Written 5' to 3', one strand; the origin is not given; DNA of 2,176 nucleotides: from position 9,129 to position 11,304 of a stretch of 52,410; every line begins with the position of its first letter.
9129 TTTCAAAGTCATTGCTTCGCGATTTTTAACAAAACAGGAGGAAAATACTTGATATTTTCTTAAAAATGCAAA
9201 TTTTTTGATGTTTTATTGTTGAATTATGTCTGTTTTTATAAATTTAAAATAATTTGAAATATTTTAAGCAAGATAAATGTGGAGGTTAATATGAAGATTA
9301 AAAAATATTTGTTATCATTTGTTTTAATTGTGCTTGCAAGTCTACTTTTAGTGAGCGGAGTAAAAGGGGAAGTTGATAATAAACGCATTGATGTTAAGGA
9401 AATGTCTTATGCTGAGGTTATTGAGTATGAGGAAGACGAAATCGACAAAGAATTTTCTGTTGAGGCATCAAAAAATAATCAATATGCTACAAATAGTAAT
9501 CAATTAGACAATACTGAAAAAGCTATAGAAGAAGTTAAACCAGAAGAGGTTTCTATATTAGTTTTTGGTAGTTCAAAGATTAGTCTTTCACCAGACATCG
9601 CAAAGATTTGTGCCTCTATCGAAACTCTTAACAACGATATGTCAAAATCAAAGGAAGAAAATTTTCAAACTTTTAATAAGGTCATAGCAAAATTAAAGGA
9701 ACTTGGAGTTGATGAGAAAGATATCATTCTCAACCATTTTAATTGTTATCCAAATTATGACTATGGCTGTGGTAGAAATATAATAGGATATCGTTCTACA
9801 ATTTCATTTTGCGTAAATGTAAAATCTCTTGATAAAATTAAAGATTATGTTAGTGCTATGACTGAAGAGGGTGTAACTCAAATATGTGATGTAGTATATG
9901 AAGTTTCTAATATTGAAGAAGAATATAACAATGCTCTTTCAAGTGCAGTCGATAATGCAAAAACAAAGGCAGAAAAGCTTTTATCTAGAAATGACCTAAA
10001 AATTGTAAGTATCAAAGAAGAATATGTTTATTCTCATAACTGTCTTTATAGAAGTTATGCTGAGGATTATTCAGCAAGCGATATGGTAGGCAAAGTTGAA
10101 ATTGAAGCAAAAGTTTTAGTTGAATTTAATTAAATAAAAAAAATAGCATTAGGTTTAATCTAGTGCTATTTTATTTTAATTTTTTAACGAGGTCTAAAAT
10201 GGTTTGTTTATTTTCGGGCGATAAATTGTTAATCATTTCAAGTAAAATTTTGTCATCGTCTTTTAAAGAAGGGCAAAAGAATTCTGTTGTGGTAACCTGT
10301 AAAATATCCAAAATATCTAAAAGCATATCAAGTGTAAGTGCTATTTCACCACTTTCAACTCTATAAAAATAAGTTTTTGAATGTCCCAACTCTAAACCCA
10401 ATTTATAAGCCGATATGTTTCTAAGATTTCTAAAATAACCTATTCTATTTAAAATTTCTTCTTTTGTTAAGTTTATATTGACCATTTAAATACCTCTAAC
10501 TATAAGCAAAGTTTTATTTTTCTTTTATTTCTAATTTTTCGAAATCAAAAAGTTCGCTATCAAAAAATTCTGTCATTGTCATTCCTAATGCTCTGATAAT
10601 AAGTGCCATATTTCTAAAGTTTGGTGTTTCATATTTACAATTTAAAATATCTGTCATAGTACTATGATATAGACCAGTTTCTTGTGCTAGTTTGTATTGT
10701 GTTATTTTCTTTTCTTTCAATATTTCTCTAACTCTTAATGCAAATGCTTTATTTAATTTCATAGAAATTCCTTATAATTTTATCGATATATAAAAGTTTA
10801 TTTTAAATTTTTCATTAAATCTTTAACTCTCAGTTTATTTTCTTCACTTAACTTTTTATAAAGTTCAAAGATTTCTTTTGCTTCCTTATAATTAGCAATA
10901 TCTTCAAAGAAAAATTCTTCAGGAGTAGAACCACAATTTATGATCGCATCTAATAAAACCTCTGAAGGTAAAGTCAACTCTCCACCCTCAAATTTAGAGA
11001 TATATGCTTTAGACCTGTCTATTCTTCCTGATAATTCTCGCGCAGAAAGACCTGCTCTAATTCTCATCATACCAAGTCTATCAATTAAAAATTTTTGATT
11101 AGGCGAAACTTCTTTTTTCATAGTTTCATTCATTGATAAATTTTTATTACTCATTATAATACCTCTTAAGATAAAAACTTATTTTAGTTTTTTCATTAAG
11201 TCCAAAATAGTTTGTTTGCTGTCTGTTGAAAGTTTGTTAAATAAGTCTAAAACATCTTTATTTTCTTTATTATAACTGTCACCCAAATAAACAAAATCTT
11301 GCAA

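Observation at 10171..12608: Five co-oriented XRE-family paralogues in tandem, divergent from a SLOG/DUF1273-like gene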

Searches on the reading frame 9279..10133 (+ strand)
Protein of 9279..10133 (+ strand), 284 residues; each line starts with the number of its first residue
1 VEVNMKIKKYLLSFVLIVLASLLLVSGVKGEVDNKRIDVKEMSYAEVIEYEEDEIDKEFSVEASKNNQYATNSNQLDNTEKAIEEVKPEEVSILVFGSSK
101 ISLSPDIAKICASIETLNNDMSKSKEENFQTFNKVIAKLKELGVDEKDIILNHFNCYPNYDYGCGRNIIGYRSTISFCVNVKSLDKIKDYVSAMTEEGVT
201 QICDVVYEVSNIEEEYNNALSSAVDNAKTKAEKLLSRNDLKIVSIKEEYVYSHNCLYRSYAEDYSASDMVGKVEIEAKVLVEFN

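Call 3: search_protein_families(library=pfam, proteins=[window:9279-10133:+], max_evalue=0.01)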
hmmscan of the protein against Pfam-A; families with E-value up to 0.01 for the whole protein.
window:9279-10133:+ (284 aa): 1 family
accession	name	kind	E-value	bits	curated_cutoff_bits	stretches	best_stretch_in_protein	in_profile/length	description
PF04402.19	SIMPL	-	2.5e-29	103.4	25.2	1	94-283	2-205/205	Protein of unknown function (DUF541)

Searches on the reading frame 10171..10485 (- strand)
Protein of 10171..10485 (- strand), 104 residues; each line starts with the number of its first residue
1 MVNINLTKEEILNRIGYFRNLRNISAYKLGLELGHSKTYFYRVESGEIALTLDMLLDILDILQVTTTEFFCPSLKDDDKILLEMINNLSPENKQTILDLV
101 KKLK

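Call 3: search_protein_families(library=pfam, proteins=[window:10171-10485:-], max_evalue=0.01)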
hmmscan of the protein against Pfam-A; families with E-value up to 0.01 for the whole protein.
window:10171-10485:- (104 aa): 3 families
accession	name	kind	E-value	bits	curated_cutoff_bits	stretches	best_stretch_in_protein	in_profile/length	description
PF01381.28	HTH_3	-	4.4e-07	30.3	23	1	17-69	3-55/55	Helix-turn-helix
PF13560.12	HTH_31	-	0.00075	20.2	27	1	20-68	11-60/64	Helix-turn-helix domain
PF13443.12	HTH_26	-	0.0056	17.3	22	1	19-69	6-57/63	Cro/C1-type HTH DNA-binding domain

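Call 14: search_protein_families(library=phrogs, proteins=[window:10171-10485:-], max_evalue=0.001)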
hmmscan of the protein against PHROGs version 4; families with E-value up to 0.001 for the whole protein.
window:10171-10485:- (104 aa): 2 families
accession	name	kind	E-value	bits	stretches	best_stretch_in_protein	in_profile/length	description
phrog_8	-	transcription regulation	9.8e-06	26.2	1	3-90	69-150/346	transcriptional regulator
phrog_27318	-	unknown function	0.00095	19.5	1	32-80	25-71/289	-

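Call 15: search_protein_families(library=ncbifam, proteins=[window:10171-10485:-], max_evalue=0.01)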
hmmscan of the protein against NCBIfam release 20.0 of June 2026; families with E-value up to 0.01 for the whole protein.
window:10171-10485:- (104 aa): 3 families
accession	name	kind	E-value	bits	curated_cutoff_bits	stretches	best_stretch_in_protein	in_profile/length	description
NF041951.1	phage_RstR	subfamily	0.00049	20.3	80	1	13-101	5-97/108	RstR family transcriptional repressor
TIGR03070.1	couple_hipB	subfamily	0.0009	19.1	71.65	1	18-62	10-54/58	type II toxin-antitoxin system Y4mF family antitoxin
NF038139.1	Reg_Aceta_RamB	equivalog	0.0024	16.6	700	1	14-86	6-75/465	acetate metabolism transcriptional regulator RamB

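Call 16: search_protein_families(library=padloc, proteins=[window:10171-10485:-], max_evalue=0.01)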
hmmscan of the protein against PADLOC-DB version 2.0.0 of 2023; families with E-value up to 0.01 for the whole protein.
window:10171-10485:- (104 aa): 4 families
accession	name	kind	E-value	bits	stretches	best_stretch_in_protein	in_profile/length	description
PDLC04142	capH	-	3.6e-05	22.8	1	14-104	10-99/103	capH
PDLC02926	HTH_VI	-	4.5e-05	21.6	1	17-100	8-88/92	-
PDLC04775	PDC-M69A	-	0.00017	20.1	1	10-101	7-98/113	-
PDLC03671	Control_protein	-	0.0031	15.7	1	8-62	12-66/84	control protein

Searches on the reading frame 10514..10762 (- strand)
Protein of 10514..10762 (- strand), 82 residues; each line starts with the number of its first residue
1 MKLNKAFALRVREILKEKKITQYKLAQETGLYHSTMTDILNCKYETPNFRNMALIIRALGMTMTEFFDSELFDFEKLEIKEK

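Call 3: search_protein_families(library=pfam, proteins=[window:10514-10762:-], max_evalue=0.01)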
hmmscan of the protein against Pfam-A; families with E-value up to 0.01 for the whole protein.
window:10514-10762:- (82 aa): 4 families
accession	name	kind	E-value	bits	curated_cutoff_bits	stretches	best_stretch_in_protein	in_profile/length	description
PF13443.12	HTH_26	-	9.1e-12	45.5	22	1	11-68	2-59/63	Cro/C1-type HTH DNA-binding domain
PF12844.13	HTH_19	-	2.7e-05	24.4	30.2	1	10-67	3-59/64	Helix-turn-helix domain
PF01381.28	HTH_3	-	6.6e-05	23.3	23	1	11-66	1-55/55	Helix-turn-helix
PF13693.12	HTH_35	-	0.0081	16.6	25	0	15-68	11-60/75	Winged helix-turn-helix DNA-binding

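Call 14: search_protein_families(library=phrogs, proteins=[window:10514-10762:-], max_evalue=0.001)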
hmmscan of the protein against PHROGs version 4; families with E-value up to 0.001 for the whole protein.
window:10514-10762:- (82 aa): 8 families
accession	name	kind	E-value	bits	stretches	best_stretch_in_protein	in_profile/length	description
phrog_3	-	transcription regulation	2.5e-09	38.4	1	2-76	84-155/430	transcriptional repressor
phrog_2967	-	transcription regulation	1.3e-06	29.1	1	4-68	8-71/225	transcriptional regulator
phrog_1468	-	transcription regulation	1.6e-06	28.6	1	2-65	3-64/67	transcriptional repressor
phrog_8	-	transcription regulation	2.5e-06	28.2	1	1-48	71-117/346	transcriptional regulator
phrog_296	-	integration and excision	3e-06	27.2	1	3-53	224-274/626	DNA transposition protein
phrog_4583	-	transcription regulation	7.2e-06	27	1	4-73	8-76/81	transcriptional repressor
phrog_1728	-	transcription regulation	0.00016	21.8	1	10-59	7-55/380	transcriptional regulator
phrog_4779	-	transcription regulation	0.00028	22.4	1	9-50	5-46/98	transcriptional regulator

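Call 15: search_protein_families(library=ncbifam, proteins=[window:10514-10762:-], max_evalue=0.01)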
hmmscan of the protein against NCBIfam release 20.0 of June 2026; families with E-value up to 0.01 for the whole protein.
window:10514-10762:- (82 aa): 4 families
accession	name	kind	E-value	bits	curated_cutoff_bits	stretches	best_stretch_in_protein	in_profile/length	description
NF038310.1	lysogeny_AimR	equivalog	2e-05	23.8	70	1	12-59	2-48/365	AimR family lysis-lysogeny pheromone receptor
NF010465.0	PRK13890.1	equivalog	4.9e-05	23.4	96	1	4-78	3-76/121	conjugal transfer protein TrbA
NF007408.0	PRK09943.1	equivalog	0.00093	18.8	211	1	8-69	9-69/185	HTH-type transcriptional regulator PuuR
NF046032.1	TransRegSlrRBacil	equivalog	0.0061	16.7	250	1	15-76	10-71/149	HTH-type transcriptional regulator SlrR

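Call 16: search_protein_families(library=padloc, proteins=[window:10514-10762:-], max_evalue=0.01)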
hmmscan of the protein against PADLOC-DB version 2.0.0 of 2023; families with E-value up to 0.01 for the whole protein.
window:10514-10762:- (82 aa): 4 families
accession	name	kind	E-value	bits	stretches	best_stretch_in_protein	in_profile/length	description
PDLC03665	Control_protein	-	1.4e-05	23.2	1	6-69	8-71/77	control protein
PDLC04775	PDC-M69A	-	0.0008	17.9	1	9-68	10-68/113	-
PDLC04142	capH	-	0.0039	16.2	1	4-65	4-64/103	capH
PDLC04758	PDC-M64B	-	0.0066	14.9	1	2-43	26-67/123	-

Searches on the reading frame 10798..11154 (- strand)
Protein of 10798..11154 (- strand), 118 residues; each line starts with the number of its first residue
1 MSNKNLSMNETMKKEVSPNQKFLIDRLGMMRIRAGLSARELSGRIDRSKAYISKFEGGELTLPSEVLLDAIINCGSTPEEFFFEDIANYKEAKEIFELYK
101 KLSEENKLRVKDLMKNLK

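Call 3: search_protein_families(library=pfam, proteins=[window:10798-11154:-], max_evalue=0.01)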
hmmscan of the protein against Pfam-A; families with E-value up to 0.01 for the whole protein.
window:10798-11154:- (118 aa): 3 families
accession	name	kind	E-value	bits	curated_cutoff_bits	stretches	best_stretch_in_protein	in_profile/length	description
PF13560.12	HTH_31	-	3e-08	34.3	27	1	26-72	5-51/64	Helix-turn-helix domain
PF12844.13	HTH_19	-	0.0016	18.7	30.2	1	26-70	3-47/64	Helix-turn-helix domain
PF01381.28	HTH_3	-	0.0072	16.8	23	0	30-71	4-44/55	Helix-turn-helix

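Call 14: search_protein_families(library=phrogs, proteins=[window:10798-11154:-], max_evalue=0.001)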
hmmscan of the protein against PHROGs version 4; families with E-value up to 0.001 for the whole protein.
window:10798-11154:- (118 aa): 3 families
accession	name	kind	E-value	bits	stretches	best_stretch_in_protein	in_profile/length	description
phrog_2439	-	transcription regulation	2.5e-08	34.2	1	21-109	6-91/367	transcriptional regulator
phrog_3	-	transcription regulation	1.2e-07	32.9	1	8-99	74-163/430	transcriptional repressor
phrog_8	-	transcription regulation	2.3e-05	25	1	15-108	159-242/346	transcriptional regulator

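Call 15: search_protein_families(library=ncbifam, proteins=[window:10798-11154:-], max_evalue=0.01)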
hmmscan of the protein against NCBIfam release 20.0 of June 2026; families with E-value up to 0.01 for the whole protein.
window:10798-11154:- (118 aa): 3 families
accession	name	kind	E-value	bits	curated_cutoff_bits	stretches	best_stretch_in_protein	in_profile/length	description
NF006015.0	PRK08154.1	subfamily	9.5e-05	21.7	204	1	8-116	16-124/314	anaerobic benzoate catabolism transcriptional regulator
NF047948.1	male_kill_WMK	equivalog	0.0034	16.9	300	1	5-112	144-253/300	WO male-killing family protein Wmk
NF046032.1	TransRegSlrRBacil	equivalog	0.0061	16.7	250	0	29-69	8-48/149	HTH-type transcriptional regulator SlrR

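Call 16: search_protein_families(library=padloc, proteins=[window:10798-11154:-], max_evalue=0.01)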
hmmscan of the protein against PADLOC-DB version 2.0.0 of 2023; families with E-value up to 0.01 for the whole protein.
window:10798-11154:- (118 aa): 12 families
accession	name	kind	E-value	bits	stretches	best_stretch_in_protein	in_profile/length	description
PDLC03947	RmrA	-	3.1e-10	37.4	1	13-100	2-88/383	-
PDLC04142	capH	-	4.4e-09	35.4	1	20-118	4-99/103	capH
PDLC03944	RmrA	-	2.2e-08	31.6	1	19-97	3-81/384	-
PDLC03951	RmrA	-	5.1e-07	27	1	22-97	8-82/400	-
PDLC03949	RmrA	-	2.6e-06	24.6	1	25-105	5-85/363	-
PDLC03952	RmrA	-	5.6e-05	20.1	1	14-107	14-105/395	-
PDLC03948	RmrA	-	5.7e-05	20.2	1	20-107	6-94/397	-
PDLC02926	HTH_VI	-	0.00015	20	1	27-102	6-80/92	-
PDLC03946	RmrA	-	0.00017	18.4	1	22-102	2-82/357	-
PDLC03943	RmrA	-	0.00036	17.7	1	26-102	6-80/370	-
PDLC03954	RmrA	-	0.0004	17.4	1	20-106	8-94/380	-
PDLC03955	RmrA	-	0.0005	17.4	1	17-88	15-85/371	-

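Call 33: search_solved_structures(query=window:10798-11154:-, max_evalue=0.01, show_alignments=2)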
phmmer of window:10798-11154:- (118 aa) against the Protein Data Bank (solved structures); distinct sequences matched with E-value up to 0.01: 2.
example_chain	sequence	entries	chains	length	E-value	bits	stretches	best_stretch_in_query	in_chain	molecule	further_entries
3eus_A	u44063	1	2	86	0.0051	20.4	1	16-62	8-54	DNA-binding protein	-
3f6w_A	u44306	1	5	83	0.0052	20.3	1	20-78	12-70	XRE-family like protein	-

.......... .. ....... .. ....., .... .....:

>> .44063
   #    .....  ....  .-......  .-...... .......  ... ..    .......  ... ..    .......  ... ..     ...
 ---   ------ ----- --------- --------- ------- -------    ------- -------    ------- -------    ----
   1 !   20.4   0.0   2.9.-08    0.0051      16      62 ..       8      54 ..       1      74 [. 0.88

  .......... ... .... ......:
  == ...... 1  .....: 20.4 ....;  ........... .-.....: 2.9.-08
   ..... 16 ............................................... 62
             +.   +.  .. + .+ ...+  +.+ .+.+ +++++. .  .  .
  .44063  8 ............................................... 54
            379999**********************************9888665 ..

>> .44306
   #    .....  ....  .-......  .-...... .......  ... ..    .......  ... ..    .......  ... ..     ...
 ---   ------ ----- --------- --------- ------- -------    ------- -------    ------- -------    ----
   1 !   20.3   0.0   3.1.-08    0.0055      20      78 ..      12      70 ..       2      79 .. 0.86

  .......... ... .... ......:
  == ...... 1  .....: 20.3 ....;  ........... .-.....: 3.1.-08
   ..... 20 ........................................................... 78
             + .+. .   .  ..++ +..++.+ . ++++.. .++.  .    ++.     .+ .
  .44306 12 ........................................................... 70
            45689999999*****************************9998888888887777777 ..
